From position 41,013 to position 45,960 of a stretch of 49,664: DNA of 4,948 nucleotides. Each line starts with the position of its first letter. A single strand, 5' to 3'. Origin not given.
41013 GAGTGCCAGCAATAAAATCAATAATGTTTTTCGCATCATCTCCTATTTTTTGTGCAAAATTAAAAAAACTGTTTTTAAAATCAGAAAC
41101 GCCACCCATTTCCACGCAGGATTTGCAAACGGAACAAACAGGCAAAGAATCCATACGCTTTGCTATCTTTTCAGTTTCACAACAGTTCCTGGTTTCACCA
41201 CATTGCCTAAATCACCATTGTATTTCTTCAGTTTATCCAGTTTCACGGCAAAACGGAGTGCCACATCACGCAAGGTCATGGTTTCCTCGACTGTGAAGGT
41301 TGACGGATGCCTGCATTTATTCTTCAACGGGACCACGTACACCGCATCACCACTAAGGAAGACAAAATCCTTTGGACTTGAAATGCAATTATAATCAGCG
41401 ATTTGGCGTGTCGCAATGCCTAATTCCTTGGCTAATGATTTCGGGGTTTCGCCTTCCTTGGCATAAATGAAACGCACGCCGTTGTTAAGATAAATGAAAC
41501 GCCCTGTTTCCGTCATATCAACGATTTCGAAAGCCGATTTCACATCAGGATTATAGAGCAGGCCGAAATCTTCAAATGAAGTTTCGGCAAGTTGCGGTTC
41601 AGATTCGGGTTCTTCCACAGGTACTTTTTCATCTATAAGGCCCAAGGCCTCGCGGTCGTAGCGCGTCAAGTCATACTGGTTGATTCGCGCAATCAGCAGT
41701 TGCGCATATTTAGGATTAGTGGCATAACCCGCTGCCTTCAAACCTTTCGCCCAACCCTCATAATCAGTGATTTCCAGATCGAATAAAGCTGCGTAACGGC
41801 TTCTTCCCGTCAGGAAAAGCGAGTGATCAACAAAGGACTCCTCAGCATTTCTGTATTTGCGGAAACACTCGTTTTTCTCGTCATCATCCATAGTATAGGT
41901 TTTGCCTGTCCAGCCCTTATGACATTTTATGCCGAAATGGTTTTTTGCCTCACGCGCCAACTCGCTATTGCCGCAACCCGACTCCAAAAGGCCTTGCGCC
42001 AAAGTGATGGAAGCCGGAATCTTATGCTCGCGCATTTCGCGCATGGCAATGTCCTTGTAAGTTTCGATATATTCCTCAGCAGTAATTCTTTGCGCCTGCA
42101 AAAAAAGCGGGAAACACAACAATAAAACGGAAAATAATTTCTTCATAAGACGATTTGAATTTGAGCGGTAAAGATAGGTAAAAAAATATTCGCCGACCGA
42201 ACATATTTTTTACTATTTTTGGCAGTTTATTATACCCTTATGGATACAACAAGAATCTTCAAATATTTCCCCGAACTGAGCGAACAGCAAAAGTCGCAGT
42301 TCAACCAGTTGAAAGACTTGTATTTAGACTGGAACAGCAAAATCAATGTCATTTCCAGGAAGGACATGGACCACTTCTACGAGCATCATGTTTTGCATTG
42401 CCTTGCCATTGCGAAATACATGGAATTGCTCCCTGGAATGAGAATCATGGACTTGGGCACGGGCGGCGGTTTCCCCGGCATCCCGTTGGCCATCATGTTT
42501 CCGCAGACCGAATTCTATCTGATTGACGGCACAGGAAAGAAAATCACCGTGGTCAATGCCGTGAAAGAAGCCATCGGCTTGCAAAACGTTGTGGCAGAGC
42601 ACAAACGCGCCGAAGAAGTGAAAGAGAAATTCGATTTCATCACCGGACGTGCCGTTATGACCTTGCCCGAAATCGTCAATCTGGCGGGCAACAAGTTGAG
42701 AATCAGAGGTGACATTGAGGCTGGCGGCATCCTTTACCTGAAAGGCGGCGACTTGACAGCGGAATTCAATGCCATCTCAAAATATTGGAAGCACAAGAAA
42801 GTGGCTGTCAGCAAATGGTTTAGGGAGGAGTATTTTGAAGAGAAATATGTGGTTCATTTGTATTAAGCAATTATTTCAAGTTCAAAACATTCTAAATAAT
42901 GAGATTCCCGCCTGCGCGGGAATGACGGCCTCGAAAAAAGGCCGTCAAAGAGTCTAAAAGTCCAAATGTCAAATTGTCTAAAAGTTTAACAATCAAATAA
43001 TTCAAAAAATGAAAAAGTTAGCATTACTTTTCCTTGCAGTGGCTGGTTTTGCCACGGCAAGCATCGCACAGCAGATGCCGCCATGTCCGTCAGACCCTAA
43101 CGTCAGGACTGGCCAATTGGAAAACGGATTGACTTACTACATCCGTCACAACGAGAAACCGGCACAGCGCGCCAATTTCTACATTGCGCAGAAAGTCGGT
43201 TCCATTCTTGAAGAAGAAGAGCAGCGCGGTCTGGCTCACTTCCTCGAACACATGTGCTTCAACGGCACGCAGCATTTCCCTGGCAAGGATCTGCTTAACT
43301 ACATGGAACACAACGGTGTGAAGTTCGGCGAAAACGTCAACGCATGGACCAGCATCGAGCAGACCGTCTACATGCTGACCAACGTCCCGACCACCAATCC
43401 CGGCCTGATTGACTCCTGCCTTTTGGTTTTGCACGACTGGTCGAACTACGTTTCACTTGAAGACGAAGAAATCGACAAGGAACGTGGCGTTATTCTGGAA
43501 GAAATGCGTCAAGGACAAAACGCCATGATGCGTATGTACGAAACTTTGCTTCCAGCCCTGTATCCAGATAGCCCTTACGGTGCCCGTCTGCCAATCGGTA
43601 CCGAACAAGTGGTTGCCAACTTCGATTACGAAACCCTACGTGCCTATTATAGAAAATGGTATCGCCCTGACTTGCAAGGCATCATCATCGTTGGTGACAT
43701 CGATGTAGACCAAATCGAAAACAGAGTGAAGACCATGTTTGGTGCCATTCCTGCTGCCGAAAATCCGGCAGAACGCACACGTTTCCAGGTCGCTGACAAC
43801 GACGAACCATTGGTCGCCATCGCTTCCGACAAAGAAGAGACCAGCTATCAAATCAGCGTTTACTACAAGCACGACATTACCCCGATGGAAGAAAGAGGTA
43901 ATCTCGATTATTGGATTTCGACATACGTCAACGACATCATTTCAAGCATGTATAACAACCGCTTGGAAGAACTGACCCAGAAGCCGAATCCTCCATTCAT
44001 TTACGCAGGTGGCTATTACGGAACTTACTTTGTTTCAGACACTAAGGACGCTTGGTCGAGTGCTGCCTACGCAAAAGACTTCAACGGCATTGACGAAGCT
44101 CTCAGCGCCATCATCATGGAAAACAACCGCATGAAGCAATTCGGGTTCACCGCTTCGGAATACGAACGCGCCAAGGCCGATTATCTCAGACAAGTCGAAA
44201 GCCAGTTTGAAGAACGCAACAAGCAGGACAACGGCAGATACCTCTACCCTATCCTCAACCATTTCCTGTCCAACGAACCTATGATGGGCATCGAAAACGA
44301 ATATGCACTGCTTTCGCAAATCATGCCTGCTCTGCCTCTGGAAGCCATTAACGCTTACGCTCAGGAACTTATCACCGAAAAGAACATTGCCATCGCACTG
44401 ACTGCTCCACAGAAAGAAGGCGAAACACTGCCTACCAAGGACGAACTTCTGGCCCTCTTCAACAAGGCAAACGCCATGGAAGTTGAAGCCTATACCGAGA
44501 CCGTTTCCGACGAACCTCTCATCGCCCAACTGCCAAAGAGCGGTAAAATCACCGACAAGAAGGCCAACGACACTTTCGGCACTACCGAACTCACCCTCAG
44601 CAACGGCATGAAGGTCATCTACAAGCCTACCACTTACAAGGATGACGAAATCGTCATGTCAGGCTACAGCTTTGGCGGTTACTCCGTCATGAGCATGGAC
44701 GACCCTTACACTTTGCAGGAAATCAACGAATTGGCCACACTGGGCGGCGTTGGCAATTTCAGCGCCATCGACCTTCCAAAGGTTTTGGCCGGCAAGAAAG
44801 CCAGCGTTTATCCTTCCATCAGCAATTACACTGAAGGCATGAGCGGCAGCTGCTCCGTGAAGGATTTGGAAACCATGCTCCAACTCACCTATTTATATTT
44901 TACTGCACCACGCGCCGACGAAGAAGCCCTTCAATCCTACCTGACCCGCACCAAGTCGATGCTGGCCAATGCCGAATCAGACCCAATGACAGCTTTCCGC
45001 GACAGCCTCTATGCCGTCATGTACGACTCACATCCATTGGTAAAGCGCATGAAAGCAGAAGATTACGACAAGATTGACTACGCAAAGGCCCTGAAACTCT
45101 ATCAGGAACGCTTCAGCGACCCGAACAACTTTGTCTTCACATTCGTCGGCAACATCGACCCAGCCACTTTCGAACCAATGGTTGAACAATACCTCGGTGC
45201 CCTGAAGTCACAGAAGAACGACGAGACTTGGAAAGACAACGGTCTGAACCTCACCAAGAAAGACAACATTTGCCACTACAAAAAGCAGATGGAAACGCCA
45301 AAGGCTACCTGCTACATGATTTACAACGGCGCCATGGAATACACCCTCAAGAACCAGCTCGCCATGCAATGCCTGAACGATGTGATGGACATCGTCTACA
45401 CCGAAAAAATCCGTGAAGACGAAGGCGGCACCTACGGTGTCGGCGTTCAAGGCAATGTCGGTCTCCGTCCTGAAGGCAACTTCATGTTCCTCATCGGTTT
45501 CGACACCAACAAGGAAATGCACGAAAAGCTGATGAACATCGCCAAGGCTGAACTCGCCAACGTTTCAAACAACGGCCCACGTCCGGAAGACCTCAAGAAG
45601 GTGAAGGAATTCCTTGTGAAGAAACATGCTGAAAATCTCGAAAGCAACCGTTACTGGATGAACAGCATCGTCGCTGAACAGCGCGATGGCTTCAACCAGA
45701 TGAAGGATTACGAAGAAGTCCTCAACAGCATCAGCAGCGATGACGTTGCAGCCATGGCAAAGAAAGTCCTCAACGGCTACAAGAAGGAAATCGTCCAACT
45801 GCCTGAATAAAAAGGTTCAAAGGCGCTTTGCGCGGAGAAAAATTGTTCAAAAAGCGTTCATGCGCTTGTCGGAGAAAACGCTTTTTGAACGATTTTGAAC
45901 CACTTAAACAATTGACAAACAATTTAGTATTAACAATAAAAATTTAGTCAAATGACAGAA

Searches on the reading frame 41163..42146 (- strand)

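Call 9: search_protein_families(library=pfam, max_evalue=0.01, proteins=[window:41163-42146:-])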
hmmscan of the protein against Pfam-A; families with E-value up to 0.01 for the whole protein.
window:41163-42146:- (327 aa): 2 families
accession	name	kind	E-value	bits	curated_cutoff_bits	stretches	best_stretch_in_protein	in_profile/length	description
PF01832.25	Glucosaminidase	-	1.7e-38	132.5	30.2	1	32-160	2-123/123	Mannosyl-glycoprotein endo-beta-N-acetylglucosaminidase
PF01476.26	LysM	-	4.5e-05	23.7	20.9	0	230-259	4-33/43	LysM domain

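Call 10: search_protein_families(library=ncbifam, max_evalue=0.01, proteins=[window:41163-42146:-])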
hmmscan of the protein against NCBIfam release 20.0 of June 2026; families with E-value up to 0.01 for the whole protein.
window:41163-42146:- (327 aa): 13 families
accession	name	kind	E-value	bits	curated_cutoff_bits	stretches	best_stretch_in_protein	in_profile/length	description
NF038016.1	sporang_Gsm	equivalog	6.7e-37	127.6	240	1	19-164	160-316/316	sporangiospore maturation cell wall hydrolase GsmA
TIGR02541.1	flagell_FlgJ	equivalog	1.2e-20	74.5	193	1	22-157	147-292/294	flagellar assembly peptidoglycan hydrolase FlgJ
NF009354.0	PRK12709.1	equivalog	8.3e-17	61.6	456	1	38-157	191-321/323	flagellar rod assembly protein/muramidase FlgJ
NF006360.0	PRK08581.1-2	equivalog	3.6e-13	48.8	605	1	39-169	426-568/709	amidase domain-containing protein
NF009358.0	PRK12713.1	equivalog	7.3e-13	48.6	595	1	39-157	197-325/339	flagellar rod assembly protein/muramidase FlgJ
NF009357.0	PRK12712.1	equivalog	4.1e-11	42.9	606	1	34-153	208-337/344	flagellar rod assembly protein/muramidase FlgJ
NF006359.0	PRK08581.1-1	equivalog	8.8e-11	41.2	798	1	32-172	329-480/619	amidase domain-containing protein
NF006362.0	PRK08581.1-4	equivalog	1.5e-09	37.4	620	1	40-200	254-425/541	amidase domain-containing protein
NF004974.0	PRK06347.1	equivalog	2e-09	37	701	1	22-165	149-304/592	1,4-beta-N-acetylmuramoylhydrolase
NF007681.0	PRK10356.1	equivalog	7.2e-06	25.4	193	1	41-104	147-205/274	protein bax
NF006361.0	PRK08581.1-3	equivalog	3.4e-05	22.5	839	1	35-165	359-502/652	amidase domain-containing protein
NF009355.0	PRK12710.1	equivalog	4.7e-05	22.7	358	1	91-152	210-270/291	flagellar rod assembly protein/muramidase FlgJ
NF042931.1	SAG1386_EF1546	equivalog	0.00025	21.1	80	0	229-271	114-157/158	SAG1386/EF1546 family surface-associated protein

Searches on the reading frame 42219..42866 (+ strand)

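Call 9: search_protein_families(library=pfam, max_evalue=0.01, proteins=[window:42219-42866:+])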
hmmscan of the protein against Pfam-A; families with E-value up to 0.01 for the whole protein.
window:42219-42866:+ (215 aa): 3 families
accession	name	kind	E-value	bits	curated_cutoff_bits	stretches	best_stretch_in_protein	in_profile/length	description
PF02527.21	GidB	-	3.1e-36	124.9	27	1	24-197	1-170/184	rRNA small subunit methyltransferase G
PF13847.12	Methyltransf_31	-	8.9e-09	35.6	27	1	72-157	3-88/145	Methyltransferase domain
PF05175.20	MTS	-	0.0021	18.1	23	1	72-141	31-102/170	Methyltransferase small domain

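Call 10: search_protein_families(library=ncbifam, max_evalue=0.01, proteins=[window:42219-42866:+])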
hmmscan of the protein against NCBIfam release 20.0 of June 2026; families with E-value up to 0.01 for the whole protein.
window:42219-42866:+ (215 aa): 6 families
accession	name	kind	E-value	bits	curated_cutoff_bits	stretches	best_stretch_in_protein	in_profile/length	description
TIGR00138.1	rsmG_gidB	equivalog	1.2e-34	119.6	99.5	1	29-199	2-168/183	16S rRNA (guanine(527)-N(7))-methyltransferase RsmG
TIGR01983.1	UbiG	equivalog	4.3e-05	22.9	102.95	1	57-146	45-125/228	bifunctional 2-polyprenyl-6-hydroxyphenol methylase/3-demethylubiquinol 3-O-methyltransferase UbiG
NF006138.0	PRK08287.1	equivalog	5.8e-05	23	210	1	62-172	22-133/189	decarboxylating cobalt-precorrin-6B (C(15))-methyltransferase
TIGR00536.1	hemK_fam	subfamily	7.6e-05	21.9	115.5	1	72-142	114-187/286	HemK family protein methyltransferase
TIGR02469.1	CbiT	equivalog_domain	0.00021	21.6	78.3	1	61-162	9-114/124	precorrin-6Y C5,15-methyltransferase (decarboxylating) subunit CbiT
TIGR03534.1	RF_mod_PrmC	equivalog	0.00049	19.6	199.1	1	72-142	88-161/253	peptide chain release factor N(5)-glutamine methyltransferase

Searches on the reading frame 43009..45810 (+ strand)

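Call 9: search_protein_families(library=pfam, max_evalue=0.01, proteins=[window:43009-45810:+])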
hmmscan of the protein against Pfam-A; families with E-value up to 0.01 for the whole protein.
window:43009-45810:+ (933 aa): 2 families
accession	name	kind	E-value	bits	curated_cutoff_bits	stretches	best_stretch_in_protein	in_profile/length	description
PF05193.26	Peptidase_M16_C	-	1.7e-33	116.4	23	2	694-867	6-179/181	Peptidase M16 inactive domain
PF00675.25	Peptidase_M16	-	5.4e-25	88.5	22.3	1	48-183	6-134/149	Insulinase (Peptidase family M16)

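Call 10: search_protein_families(library=ncbifam, max_evalue=0.01, proteins=[window:43009-45810:+])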
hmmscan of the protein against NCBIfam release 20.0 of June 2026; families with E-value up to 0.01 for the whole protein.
window:43009-45810:+ (933 aa): 4 families
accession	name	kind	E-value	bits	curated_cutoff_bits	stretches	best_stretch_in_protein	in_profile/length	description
NF047421.1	YfmH_fam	equivalog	3.9e-27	95.5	250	2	36-246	14-220/425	EF-P 5-aminopentanol modification-associated protein YfmH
NF011681.0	PRK15101.1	equivalog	7.1e-16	57.4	765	1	36-271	48-279/961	pitrilysin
NF047422.1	YfmF_fam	equivalog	4.5e-13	48.9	285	2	177-257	147-225/412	EF-P 5-aminopentanol modification-associated protein YfmF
TIGR02110.1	PQQ_syn_pqqF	equivalog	1.3e-09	37.4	320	1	36-254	4-217/697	pyrroloquinoline quinone biosynthesis protein PqqF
